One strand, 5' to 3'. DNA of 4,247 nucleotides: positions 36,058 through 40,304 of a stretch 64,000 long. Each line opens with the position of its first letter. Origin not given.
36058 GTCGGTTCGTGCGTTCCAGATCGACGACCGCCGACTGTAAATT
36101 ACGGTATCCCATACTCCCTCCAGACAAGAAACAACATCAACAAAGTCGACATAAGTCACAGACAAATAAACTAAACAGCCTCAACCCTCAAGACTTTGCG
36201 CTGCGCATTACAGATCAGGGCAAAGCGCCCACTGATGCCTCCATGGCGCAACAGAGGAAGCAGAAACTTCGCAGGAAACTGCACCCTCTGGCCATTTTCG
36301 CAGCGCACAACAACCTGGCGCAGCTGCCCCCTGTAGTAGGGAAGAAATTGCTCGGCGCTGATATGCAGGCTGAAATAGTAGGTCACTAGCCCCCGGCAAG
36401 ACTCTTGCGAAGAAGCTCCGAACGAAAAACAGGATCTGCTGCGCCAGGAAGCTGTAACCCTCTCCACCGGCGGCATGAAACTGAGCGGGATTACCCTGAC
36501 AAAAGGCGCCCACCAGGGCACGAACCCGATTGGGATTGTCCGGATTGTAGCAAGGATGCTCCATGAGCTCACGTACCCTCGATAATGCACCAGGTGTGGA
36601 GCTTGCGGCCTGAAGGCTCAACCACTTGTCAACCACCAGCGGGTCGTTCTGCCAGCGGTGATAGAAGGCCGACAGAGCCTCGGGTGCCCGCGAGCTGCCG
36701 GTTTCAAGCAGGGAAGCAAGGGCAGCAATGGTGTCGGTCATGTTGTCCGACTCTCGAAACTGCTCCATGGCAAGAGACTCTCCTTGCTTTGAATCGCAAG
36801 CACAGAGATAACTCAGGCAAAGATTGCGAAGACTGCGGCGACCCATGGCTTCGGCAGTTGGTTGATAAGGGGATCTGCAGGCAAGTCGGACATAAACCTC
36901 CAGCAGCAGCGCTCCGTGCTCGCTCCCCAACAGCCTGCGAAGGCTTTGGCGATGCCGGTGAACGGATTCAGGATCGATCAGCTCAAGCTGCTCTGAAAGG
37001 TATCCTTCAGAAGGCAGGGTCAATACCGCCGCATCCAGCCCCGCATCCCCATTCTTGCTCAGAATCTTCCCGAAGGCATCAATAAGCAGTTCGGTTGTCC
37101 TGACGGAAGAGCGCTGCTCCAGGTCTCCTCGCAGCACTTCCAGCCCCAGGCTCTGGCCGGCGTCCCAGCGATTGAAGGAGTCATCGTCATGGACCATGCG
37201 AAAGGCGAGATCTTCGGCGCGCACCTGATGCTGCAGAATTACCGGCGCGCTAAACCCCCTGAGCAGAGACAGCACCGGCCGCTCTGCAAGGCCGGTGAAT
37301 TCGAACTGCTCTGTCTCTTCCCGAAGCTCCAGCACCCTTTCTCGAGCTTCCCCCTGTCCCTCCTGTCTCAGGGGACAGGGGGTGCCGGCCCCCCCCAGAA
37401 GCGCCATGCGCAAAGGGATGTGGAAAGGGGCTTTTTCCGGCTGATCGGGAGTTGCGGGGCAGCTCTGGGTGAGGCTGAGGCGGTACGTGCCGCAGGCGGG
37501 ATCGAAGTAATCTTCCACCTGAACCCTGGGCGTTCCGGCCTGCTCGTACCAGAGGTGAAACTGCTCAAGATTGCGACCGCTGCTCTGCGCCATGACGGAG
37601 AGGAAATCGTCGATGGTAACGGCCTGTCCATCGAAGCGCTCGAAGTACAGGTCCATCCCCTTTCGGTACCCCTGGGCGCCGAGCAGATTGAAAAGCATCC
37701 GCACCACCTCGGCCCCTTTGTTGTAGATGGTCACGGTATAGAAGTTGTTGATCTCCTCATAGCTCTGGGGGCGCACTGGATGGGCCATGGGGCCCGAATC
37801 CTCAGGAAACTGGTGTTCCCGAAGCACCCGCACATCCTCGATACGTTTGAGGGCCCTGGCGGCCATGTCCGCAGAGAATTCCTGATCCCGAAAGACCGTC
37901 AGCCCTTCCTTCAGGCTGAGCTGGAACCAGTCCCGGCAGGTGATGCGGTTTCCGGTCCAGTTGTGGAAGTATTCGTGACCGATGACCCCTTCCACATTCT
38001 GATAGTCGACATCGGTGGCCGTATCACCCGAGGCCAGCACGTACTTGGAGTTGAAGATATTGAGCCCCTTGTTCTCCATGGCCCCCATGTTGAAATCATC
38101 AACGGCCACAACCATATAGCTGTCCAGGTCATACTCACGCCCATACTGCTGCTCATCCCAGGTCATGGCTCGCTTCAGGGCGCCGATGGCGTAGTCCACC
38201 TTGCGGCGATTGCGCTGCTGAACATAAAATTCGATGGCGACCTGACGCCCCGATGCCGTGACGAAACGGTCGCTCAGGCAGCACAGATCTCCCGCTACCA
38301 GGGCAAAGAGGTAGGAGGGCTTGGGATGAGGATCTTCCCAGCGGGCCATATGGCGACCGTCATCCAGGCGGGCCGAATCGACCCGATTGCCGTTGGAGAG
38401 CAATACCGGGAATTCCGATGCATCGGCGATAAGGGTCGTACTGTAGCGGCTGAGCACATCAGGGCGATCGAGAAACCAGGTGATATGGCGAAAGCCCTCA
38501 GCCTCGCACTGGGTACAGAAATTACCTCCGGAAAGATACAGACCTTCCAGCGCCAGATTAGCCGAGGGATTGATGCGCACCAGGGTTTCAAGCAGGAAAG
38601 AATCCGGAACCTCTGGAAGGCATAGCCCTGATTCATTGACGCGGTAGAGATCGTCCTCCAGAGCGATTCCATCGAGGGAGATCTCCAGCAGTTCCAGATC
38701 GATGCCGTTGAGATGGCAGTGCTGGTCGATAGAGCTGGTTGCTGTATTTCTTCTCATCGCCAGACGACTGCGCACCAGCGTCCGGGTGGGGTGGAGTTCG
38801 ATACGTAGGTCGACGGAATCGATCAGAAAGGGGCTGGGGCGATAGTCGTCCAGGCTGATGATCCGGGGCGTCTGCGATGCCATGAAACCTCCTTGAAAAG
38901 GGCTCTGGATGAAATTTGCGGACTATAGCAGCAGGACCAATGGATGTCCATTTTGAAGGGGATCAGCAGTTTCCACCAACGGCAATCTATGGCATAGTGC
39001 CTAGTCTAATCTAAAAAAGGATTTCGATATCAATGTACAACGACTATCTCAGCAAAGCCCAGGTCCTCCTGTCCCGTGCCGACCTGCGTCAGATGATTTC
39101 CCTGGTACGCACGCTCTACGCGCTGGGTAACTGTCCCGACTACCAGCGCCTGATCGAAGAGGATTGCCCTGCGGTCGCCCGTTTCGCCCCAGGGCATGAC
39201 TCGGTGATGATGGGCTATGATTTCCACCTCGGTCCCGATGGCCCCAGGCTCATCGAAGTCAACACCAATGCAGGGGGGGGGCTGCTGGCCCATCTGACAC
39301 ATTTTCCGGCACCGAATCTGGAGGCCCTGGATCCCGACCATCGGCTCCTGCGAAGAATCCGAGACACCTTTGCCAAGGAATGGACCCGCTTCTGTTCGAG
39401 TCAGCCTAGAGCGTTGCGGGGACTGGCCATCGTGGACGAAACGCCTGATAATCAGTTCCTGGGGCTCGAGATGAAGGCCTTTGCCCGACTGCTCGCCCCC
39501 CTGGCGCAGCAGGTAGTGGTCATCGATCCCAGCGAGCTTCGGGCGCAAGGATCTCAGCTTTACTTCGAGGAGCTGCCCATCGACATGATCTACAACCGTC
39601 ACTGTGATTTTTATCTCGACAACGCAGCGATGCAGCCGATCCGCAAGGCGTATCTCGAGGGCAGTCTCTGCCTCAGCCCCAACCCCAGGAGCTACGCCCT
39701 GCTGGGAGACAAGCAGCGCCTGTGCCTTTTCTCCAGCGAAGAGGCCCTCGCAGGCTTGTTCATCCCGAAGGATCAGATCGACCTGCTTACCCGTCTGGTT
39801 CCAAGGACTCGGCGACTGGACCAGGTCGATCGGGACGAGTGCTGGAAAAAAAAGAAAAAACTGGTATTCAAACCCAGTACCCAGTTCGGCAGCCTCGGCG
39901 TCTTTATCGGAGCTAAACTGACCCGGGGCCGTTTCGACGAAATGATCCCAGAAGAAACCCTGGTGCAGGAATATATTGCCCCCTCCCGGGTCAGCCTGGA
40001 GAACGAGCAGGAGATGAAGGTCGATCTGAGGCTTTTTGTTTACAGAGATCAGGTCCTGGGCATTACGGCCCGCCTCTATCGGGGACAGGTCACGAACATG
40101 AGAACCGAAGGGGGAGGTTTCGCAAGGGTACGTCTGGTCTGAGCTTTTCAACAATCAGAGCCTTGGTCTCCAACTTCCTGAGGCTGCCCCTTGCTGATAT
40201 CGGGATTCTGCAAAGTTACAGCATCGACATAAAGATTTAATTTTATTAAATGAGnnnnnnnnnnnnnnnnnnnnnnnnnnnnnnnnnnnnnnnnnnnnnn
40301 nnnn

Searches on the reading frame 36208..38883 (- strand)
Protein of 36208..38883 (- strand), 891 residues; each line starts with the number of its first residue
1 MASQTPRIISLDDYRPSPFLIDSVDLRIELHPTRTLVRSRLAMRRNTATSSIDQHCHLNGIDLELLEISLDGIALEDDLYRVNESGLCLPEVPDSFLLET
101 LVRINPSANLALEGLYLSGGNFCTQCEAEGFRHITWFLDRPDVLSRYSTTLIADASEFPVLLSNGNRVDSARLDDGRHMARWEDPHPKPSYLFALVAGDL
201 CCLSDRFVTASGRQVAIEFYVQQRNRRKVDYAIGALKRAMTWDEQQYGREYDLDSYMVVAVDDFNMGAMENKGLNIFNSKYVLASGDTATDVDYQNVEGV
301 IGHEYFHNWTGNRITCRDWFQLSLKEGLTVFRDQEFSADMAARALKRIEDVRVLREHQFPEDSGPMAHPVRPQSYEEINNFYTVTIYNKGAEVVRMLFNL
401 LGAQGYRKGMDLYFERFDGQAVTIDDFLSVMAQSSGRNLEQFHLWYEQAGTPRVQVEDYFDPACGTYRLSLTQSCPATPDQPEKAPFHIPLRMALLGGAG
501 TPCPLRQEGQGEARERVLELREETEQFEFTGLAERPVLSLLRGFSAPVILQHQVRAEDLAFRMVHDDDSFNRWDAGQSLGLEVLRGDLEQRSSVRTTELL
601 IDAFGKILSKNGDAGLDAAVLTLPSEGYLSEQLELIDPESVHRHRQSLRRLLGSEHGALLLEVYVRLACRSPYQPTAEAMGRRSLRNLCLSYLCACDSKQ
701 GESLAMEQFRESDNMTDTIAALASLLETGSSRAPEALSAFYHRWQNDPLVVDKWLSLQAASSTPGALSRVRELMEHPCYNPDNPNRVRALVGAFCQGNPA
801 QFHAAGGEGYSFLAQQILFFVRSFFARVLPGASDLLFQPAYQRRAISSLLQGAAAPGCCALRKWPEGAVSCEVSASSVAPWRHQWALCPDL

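Call 53: search_protein_families(library=pfam, proteins=[window:36208-38883:-], max_evalue=0.00001)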
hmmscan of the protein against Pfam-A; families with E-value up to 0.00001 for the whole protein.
window:36208-38883:- (891 aa): 4 families
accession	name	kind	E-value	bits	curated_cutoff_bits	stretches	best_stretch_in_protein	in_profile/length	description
PF17432.8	DUF3458_C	-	1.6e-90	304.2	24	1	557-818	2-263/320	Domain of unknown function (DUF3458_C) ARM repeats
PF01433.26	Peptidase_M1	-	6.2e-53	180.1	27.7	1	231-442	1-214/218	Peptidase family M1 domain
PF11940.14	DUF3458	-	5.8e-30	104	28.6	1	450-552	1-94/95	Domain of unknown function (DUF3458) Ig-like fold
PF17900.6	Peptidase_M1_N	-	9.6e-13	49.1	25.8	1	121-192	114-186/186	Peptidase M1 N-terminal domain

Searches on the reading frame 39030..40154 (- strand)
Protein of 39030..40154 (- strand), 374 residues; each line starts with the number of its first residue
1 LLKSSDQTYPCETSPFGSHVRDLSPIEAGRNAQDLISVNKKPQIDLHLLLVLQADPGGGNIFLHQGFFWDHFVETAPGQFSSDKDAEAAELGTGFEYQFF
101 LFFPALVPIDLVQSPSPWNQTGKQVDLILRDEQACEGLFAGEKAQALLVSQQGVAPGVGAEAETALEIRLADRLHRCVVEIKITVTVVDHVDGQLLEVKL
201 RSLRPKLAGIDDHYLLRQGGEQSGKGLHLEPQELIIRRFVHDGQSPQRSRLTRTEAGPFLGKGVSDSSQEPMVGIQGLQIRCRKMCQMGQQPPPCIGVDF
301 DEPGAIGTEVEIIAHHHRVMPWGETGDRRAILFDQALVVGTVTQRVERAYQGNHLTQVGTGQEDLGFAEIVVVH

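Call 53: search_protein_families(library=pfam, proteins=[window:39030-40154:-], max_evalue=0.00001)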
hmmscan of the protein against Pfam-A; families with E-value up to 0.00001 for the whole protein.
window:39030-40154:- (374 aa): 0 families

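Call 78: search_protein_families(library=pfam, proteins=[window:39030-40154:-], max_evalue=1)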
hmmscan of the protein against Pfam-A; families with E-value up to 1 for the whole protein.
window:39030-40154:- (374 aa): 1 family
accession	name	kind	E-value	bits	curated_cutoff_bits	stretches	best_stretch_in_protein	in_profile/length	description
PF07634.16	RtxA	-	0.29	12.1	20.8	0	57-66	3-12/18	RtxA repeat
